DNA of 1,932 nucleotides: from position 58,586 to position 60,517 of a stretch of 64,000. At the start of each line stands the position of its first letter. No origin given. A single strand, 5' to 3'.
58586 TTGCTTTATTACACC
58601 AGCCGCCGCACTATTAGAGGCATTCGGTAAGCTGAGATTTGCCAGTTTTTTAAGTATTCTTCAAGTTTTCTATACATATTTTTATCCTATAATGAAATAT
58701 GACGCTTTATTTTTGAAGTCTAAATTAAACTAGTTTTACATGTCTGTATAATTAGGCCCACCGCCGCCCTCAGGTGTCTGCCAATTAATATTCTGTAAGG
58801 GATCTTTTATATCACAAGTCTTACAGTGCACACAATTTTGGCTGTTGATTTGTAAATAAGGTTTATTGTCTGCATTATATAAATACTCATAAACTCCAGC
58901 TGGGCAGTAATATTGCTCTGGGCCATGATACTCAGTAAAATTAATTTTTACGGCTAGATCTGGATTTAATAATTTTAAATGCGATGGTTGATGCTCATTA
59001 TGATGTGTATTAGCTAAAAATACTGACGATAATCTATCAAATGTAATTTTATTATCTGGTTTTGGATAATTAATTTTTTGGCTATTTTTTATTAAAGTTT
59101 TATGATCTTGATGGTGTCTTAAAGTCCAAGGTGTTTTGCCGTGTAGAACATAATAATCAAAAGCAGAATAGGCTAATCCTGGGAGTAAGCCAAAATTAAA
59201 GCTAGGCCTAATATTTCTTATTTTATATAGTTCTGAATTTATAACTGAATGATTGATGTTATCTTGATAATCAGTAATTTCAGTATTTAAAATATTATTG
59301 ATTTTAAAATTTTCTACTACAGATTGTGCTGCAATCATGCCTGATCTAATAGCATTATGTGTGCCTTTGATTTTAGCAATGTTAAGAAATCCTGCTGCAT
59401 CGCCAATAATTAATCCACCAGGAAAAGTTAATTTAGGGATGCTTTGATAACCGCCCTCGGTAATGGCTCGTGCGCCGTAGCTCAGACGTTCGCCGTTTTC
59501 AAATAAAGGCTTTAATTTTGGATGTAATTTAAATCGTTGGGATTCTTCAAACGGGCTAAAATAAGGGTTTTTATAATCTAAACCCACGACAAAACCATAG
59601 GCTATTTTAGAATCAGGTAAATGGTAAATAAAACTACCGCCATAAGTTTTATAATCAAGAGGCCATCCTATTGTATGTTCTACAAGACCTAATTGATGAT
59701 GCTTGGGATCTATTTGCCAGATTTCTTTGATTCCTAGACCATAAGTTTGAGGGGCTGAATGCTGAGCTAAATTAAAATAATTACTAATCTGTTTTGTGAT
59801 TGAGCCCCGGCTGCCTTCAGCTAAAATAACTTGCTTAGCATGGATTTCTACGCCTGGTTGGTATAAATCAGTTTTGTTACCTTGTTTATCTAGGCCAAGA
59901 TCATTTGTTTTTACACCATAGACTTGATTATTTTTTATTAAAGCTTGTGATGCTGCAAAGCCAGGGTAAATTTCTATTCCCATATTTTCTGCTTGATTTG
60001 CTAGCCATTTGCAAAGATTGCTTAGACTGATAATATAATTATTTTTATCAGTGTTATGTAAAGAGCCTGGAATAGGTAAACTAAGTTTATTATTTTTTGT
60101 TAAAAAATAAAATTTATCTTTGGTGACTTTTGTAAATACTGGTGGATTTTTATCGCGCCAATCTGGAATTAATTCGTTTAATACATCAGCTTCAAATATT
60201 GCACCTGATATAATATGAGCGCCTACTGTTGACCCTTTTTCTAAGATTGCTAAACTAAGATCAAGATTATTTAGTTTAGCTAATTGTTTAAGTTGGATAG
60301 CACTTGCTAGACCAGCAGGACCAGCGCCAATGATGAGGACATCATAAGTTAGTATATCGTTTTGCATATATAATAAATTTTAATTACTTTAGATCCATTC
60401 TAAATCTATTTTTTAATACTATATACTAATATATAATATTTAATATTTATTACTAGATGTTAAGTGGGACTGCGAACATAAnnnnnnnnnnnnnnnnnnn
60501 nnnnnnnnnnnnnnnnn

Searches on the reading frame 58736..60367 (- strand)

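Call 68: search_protein_families(library=ncbifam, proteins=[window:58736-60367:-], max_evalue=1e-10)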
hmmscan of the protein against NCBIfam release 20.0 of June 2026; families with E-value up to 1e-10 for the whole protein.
window:58736-60367:- (543 aa): 4 families
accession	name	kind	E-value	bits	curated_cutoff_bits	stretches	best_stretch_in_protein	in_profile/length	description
NF007450.0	PRK10015.1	subfamily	3.5e-34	118.3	466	1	8-386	6-367/429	FAD-dependent oxidoreductase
NF007542.0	PRK10157.1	subfamily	4.1e-28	98.2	610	1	3-381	3-363/428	FAD-dependent oxidoreductase FixC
TIGR02032.1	GG-red-SF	subfamily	5.2e-14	52.6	158.8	1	8-350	1-297/297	geranylgeranyl reductase family protein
NF041080.1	DGGGPL_reductase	equivalog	6.3e-13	48.4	580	1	7-364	1-325/447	digeranylgeranylglycerophospholipid reductase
